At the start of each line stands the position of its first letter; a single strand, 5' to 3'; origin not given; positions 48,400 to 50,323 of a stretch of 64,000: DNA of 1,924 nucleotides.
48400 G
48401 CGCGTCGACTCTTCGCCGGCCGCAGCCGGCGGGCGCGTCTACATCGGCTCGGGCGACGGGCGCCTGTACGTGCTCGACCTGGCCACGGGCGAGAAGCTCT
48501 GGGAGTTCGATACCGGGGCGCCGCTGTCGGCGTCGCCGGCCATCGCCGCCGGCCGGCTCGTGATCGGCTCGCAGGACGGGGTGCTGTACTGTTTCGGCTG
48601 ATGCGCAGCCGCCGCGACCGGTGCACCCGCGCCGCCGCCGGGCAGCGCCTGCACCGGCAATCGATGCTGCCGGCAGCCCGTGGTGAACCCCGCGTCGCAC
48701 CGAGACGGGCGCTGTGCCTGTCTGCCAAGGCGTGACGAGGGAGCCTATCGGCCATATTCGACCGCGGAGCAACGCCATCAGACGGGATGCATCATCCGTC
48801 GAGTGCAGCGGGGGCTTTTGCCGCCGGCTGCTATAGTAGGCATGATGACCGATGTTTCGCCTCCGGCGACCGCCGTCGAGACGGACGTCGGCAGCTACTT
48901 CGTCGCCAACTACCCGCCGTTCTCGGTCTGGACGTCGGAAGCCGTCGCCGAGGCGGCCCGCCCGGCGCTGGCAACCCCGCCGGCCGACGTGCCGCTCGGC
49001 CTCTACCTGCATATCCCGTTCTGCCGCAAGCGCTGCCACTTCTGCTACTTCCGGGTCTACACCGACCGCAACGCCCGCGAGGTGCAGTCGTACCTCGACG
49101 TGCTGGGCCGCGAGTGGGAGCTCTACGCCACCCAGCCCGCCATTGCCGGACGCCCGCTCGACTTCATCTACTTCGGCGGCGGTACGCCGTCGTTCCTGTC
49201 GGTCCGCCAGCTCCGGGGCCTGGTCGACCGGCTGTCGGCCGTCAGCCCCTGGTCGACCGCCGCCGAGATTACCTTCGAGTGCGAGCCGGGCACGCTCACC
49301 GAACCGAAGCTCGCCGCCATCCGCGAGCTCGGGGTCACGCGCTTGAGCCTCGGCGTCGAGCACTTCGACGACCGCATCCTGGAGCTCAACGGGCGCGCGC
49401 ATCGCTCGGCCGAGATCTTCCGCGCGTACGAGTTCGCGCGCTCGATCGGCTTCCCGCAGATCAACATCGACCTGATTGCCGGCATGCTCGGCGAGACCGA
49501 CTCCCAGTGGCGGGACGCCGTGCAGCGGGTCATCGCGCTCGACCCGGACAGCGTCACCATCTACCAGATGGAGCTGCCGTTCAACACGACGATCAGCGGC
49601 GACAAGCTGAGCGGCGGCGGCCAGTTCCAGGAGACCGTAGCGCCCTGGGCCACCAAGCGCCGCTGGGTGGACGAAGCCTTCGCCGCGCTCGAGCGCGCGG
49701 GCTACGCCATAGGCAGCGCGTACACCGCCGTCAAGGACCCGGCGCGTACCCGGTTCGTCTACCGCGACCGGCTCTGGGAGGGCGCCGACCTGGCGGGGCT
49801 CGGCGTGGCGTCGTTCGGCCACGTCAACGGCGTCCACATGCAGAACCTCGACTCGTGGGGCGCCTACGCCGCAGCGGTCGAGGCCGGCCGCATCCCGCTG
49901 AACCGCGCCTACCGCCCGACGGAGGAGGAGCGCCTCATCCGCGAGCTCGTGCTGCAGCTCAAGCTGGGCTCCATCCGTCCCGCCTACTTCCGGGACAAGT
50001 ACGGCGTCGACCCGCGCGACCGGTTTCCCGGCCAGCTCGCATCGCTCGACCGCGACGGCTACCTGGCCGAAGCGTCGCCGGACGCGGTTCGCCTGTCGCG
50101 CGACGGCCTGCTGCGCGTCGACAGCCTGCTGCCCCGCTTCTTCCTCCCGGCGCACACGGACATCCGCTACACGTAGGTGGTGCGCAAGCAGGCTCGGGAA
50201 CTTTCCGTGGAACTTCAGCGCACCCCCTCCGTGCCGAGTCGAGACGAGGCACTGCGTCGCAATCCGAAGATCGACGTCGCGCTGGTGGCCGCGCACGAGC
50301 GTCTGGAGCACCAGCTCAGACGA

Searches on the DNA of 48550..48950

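Call 5: search_rna_families(source=window, start=48550, end=48950, threshold=evalue, max_evalue=10, show_alignments=3)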
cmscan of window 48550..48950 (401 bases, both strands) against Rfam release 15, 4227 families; matches with E-value up to 10: 1.
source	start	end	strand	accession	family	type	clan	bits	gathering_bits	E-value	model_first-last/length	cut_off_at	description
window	48765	48799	-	RF01307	sR55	Gene; snRNA; snoRNA; CD-box;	-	11.3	35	7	1-65/65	no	Small nucleolar RNA sR55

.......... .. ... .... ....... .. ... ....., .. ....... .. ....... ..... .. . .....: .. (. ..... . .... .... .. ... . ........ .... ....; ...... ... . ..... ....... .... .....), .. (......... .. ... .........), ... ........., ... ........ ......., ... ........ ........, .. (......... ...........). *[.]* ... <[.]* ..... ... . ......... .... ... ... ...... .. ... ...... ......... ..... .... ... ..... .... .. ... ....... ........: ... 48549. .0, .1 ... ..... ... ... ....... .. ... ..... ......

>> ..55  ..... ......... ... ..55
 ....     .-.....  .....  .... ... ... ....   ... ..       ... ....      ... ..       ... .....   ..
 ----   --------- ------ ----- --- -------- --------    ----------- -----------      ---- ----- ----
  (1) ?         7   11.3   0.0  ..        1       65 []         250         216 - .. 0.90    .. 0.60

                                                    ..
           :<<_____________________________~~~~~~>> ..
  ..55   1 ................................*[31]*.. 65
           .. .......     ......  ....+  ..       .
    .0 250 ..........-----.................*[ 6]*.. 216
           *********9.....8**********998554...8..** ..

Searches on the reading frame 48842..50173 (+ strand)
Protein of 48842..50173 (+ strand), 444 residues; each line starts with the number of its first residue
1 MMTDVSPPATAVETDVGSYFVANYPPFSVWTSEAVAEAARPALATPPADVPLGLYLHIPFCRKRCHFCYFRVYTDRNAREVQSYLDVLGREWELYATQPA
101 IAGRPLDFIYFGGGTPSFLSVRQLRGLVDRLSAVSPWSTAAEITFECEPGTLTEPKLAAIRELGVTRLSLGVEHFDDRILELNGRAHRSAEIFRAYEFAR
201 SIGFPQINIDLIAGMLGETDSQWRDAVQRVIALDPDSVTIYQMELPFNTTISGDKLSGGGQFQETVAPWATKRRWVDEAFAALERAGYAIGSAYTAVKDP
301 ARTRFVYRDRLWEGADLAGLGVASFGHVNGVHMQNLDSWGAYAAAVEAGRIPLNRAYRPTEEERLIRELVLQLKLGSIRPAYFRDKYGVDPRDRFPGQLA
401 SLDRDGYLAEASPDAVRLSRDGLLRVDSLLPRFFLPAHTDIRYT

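Call 54: find_homologous_proteins(query=window:48842-50173:+, max_evalue=1e-60)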
Query window:48842-50173:+ (444 aa): 7999 proteins with E <= 1e-60 among 8000 candidates; the best 120 are listed.
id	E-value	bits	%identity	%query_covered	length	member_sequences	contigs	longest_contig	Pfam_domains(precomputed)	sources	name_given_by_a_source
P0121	1.2e-267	906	90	97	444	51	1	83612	PF04055.28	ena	-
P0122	1.7e-267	905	90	98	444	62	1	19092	PF04055.28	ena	-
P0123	6.7e-265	897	87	100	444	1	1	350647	PF04055.28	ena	-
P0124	2.8e-262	888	87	100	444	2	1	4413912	PF04055.28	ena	-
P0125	5.5e-262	887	88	97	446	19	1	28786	PF04055.28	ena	-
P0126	1.3e-261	886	88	97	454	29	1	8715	PF04055.28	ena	-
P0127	2.0e-261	885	88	98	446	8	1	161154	PF04055.28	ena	-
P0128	8.9e-260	880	88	97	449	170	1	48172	PF04055.28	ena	-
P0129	1.5e-259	879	86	100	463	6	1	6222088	PF04055.28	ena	-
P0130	2.2e-259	879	84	100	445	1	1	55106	PF04055.28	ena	-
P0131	9.1e-259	877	87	97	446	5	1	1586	PF04055.28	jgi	jgi:oxygen-independent coproporphyrinogen-3 oxidase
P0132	5.2e-258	874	87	97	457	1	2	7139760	PF04055.28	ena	-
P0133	6.5e-258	874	85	100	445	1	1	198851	PF04055.28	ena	-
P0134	1.6e-257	873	87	97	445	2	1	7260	PF04055.28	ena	-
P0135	1.8e-257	872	87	98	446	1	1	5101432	PF04055.28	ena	-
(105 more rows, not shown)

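Call 55: find_encoding_contigs(protein=P0121, flank=1500, max_places=2)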
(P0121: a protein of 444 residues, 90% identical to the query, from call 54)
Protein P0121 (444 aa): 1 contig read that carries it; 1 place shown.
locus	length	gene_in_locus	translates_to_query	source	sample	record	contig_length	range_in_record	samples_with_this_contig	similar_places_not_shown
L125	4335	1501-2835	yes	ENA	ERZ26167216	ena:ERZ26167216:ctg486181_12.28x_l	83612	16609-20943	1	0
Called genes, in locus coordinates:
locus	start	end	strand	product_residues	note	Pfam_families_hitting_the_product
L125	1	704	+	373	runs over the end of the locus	-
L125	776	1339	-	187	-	PF05685:Uma2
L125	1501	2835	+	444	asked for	PF04055:Radical_SAM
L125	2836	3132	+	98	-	-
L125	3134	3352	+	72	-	-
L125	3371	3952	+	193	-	-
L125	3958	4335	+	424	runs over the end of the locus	PF00890:FAD_binding_2 (weak), PF01266:DAO (weak), PF01494:FAD_binding_3, PF04820:Trp_halogenase, PF07992:Pyr_redox_2 (weak), PF12831:FAD_oxidored, PF13450:NAD_binding_8 (weak), PF04820:Trp_halogenase, +2 more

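Call 56: find_encoding_contigs(protein=P0123, flank=1500, max_places=2)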
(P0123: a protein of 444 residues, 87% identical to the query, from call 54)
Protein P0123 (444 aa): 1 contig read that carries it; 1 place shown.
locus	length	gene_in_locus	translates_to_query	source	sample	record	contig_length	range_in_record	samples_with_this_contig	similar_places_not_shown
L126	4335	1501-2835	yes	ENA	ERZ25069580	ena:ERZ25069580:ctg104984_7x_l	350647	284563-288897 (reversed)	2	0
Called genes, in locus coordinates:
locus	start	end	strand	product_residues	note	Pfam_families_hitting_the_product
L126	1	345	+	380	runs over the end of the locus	PF00465:Fe-ADH, PF13685:Fe-ADH_2, PF25137:ADH_Fe_C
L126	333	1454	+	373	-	-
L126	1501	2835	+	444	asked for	PF04055:Radical_SAM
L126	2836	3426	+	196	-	-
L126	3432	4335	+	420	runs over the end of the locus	PF00890:FAD_binding_2 (weak), PF01266:DAO (weak), PF01494:FAD_binding_3, PF04820:Trp_halogenase, PF07992:Pyr_redox_2 (weak), PF12831:FAD_oxidored, PF13450:NAD_binding_8 (weak), PF04820:Trp_halogenase, +3 more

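Call 57: find_encoding_contigs(protein=P0124, flank=1500, max_places=2)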
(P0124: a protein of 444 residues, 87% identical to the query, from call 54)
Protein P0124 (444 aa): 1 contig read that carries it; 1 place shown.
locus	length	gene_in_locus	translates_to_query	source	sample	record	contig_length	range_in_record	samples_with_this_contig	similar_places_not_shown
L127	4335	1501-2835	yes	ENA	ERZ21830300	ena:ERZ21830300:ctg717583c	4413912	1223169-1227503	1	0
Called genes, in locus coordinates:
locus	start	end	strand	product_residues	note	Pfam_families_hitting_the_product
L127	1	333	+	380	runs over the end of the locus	PF00465:Fe-ADH, PF13685:Fe-ADH_2, PF25137:ADH_Fe_C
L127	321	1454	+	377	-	-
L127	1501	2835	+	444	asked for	PF04055:Radical_SAM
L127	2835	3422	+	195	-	-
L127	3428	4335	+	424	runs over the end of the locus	PF00890:FAD_binding_2 (weak), PF01266:DAO (weak), PF01494:FAD_binding_3, PF04820:Trp_halogenase, PF07992:Pyr_redox_2 (weak), PF12831:FAD_oxidored, PF13450:NAD_binding_8 (weak), PF04820:Trp_halogenase, +3 more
